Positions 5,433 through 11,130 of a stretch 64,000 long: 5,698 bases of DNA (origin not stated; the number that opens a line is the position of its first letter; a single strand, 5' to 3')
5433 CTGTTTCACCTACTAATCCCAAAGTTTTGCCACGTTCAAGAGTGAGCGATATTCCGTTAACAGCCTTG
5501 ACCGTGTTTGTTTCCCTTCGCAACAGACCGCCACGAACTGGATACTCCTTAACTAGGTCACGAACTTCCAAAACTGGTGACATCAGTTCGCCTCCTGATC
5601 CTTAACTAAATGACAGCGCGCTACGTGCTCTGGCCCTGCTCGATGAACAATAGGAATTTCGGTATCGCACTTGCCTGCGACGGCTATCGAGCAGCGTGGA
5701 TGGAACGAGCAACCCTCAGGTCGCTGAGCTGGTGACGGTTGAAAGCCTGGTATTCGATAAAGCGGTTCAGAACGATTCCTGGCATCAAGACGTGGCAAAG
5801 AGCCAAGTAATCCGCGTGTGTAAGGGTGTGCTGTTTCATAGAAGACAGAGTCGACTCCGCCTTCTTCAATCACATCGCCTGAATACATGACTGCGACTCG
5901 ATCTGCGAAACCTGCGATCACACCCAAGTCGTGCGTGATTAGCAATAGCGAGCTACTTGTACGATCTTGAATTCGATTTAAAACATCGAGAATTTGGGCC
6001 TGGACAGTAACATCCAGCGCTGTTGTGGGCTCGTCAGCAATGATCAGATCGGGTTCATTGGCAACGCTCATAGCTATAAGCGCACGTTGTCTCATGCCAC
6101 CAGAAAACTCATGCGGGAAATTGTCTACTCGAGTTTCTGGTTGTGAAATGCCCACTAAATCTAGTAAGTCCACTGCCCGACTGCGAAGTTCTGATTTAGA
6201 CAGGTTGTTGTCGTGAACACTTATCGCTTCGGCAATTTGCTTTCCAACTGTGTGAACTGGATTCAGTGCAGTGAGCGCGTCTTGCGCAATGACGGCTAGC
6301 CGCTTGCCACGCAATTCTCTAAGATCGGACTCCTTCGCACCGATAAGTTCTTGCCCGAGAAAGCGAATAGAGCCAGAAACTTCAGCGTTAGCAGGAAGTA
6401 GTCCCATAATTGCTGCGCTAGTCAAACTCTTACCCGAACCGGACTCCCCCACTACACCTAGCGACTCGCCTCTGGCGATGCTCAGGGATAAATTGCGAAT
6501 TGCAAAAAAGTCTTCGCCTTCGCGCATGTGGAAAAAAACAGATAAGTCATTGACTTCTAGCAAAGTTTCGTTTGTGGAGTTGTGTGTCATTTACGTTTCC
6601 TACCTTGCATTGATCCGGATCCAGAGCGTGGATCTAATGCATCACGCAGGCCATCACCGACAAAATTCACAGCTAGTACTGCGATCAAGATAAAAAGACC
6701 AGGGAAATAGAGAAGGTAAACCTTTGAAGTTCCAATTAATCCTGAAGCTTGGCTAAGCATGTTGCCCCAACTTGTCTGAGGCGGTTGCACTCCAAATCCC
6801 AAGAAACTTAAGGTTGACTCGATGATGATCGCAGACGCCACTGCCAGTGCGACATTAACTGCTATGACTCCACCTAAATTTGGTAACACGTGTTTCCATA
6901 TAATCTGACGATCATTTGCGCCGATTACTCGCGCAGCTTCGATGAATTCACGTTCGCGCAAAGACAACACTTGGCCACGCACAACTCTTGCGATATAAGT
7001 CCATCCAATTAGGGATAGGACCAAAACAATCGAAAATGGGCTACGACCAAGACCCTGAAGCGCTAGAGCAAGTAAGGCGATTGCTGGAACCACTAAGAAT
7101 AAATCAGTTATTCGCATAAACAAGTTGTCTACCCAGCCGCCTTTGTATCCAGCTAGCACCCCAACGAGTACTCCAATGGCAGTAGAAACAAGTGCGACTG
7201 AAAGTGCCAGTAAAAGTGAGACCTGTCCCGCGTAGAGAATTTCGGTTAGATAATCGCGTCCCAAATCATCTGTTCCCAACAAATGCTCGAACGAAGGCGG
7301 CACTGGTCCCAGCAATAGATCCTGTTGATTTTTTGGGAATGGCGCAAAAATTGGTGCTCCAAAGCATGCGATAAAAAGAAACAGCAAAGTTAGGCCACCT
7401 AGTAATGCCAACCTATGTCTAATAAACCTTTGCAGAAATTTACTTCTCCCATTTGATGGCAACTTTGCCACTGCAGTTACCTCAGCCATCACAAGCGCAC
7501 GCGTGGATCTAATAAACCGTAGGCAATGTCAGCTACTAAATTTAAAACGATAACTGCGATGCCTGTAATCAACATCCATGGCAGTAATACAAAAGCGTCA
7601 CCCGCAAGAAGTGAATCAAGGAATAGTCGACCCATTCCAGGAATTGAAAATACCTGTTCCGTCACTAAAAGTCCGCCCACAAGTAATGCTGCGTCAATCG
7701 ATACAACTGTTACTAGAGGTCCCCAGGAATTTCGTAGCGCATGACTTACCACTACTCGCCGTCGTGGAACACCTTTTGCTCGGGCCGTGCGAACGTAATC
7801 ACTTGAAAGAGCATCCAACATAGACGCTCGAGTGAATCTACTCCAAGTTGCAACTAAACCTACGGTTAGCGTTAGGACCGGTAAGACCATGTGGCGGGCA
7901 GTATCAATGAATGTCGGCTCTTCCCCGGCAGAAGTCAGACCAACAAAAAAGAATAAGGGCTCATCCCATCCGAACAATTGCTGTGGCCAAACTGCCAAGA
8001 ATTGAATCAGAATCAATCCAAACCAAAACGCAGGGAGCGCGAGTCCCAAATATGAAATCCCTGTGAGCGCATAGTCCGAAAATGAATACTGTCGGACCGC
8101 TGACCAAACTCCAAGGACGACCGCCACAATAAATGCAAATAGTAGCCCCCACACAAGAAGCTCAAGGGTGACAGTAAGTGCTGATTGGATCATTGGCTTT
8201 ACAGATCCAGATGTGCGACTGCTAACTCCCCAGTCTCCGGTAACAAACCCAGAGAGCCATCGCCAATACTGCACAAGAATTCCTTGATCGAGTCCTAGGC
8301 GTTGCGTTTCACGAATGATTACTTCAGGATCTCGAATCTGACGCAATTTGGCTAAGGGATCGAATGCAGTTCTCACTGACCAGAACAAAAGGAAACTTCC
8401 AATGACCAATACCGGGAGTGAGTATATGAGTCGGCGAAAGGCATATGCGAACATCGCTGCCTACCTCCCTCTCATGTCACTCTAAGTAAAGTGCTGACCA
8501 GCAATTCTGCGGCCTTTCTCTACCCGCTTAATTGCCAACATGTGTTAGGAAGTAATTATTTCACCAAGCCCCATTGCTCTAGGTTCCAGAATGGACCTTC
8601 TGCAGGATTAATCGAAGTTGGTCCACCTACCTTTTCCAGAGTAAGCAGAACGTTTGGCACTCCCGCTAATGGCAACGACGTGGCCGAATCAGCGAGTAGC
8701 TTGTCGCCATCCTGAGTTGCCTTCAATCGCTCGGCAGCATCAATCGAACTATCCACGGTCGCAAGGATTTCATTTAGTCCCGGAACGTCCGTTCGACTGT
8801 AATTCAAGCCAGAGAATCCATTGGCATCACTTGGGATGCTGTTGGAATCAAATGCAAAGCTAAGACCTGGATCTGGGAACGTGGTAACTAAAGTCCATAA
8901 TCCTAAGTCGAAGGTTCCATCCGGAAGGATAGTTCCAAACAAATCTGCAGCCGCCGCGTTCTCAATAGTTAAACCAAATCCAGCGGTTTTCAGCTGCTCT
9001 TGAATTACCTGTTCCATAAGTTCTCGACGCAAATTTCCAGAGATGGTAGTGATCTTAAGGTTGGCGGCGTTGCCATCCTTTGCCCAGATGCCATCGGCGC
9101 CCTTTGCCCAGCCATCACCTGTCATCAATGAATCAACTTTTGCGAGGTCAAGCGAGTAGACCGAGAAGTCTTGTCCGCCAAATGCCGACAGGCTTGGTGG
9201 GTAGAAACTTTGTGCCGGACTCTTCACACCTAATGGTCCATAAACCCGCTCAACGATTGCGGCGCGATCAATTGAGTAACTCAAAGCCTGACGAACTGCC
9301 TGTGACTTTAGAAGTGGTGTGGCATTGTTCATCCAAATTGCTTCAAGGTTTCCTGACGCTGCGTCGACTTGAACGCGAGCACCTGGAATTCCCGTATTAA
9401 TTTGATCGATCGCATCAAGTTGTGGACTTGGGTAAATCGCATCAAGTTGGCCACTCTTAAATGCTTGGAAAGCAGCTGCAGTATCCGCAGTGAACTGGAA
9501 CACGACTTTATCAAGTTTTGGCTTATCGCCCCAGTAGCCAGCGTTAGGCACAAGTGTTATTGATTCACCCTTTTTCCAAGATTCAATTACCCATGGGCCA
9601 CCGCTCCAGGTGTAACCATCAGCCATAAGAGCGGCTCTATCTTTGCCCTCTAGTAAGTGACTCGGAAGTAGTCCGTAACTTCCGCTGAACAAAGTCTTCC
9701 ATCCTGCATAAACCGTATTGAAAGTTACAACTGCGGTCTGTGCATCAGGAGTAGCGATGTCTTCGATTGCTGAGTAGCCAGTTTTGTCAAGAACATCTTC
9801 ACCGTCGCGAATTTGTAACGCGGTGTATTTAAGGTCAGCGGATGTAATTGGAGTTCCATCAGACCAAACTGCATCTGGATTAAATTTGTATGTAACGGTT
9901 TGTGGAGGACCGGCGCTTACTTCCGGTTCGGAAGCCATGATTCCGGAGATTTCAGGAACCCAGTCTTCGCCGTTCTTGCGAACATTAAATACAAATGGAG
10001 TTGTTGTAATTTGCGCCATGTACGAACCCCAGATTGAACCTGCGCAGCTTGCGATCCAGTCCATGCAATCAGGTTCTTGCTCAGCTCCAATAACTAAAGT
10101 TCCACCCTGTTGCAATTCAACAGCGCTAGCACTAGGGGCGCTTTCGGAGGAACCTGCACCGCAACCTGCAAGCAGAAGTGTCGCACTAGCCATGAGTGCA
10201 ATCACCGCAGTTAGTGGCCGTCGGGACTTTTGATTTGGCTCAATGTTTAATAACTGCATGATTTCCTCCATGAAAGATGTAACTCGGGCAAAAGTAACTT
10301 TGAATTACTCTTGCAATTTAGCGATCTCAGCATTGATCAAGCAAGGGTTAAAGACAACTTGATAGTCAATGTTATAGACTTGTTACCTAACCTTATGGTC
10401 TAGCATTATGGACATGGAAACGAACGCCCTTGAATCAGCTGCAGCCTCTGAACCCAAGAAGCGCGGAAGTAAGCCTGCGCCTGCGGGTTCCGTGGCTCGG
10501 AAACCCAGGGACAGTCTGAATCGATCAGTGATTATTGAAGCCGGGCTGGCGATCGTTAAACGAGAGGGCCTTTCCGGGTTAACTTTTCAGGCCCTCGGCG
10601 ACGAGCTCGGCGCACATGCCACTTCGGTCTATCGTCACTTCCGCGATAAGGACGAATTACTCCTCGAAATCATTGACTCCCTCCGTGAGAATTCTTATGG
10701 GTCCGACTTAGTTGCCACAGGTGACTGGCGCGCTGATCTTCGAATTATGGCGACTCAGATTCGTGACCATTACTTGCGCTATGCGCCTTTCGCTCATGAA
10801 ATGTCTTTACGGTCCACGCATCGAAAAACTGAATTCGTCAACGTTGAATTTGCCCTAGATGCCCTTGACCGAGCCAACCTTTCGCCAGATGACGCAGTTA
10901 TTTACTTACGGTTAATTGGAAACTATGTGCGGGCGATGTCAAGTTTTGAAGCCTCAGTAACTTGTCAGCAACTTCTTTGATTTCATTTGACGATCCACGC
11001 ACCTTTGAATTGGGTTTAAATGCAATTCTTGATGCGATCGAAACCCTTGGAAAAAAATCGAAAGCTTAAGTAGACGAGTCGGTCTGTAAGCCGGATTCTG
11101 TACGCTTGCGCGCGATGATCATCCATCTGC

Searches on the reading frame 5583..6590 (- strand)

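Call 54: search_protein_families(library=pfam, proteins=[window:5583-6590:-], max_evalue=0.000001)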
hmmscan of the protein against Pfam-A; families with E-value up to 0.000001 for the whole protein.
window:5583-6590:- (335 aa): 2 families
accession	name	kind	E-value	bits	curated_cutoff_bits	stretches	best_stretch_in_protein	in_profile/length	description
PF00005.33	ABC_tran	-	1.2e-25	91.2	25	1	32-190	2-137/137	ABC transporter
PF08352.17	oligo_HPY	-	1.1e-17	64.6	27.1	1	241-306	1-64/65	Oligopeptide/dipeptide transporter, C-terminal region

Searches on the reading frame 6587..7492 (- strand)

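Call 54: search_protein_families(library=pfam, proteins=[window:6587-7492:-], max_evalue=0.000001)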
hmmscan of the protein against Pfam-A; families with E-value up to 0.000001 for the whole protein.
window:6587-7492:- (301 aa): 2 families
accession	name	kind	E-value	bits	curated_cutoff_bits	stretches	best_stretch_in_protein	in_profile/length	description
PF00528.27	BPD_transp_1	-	5e-38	131.1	26.4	1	107-289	1-181/184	Binding-protein-dependent transport system inner membrane component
PF12911.12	OppC_N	-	8e-10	38.9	23.9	1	19-63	6-53/53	N-terminal TM domain of oligopeptide transport permease C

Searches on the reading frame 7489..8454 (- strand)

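Call 54: search_protein_families(library=pfam, proteins=[window:7489-8454:-], max_evalue=0.000001)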
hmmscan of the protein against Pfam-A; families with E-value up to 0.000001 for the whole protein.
window:7489-8454:- (321 aa): 1 family
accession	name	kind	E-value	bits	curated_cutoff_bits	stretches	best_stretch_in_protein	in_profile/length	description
PF00528.27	BPD_transp_1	-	1.6e-39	136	26.4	1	111-320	1-183/184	Binding-protein-dependent transport system inner membrane component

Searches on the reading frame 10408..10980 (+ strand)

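Call 54: search_protein_families(library=pfam, proteins=[window:10408-10980:+], max_evalue=0.000001)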
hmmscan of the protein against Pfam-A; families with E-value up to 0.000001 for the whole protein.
window:10408-10980:+ (190 aa): 2 families
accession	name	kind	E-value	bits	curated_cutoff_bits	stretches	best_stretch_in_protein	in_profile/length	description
PF00440.29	TetR_N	-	1.3e-09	38.1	24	1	42-88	1-47/47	Bacterial regulatory proteins, tetR family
PF02909.22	TetR_C_1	-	1.5e-07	31.9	21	1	104-177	6-79/146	Tetracyclin repressor-like, C-terminal domain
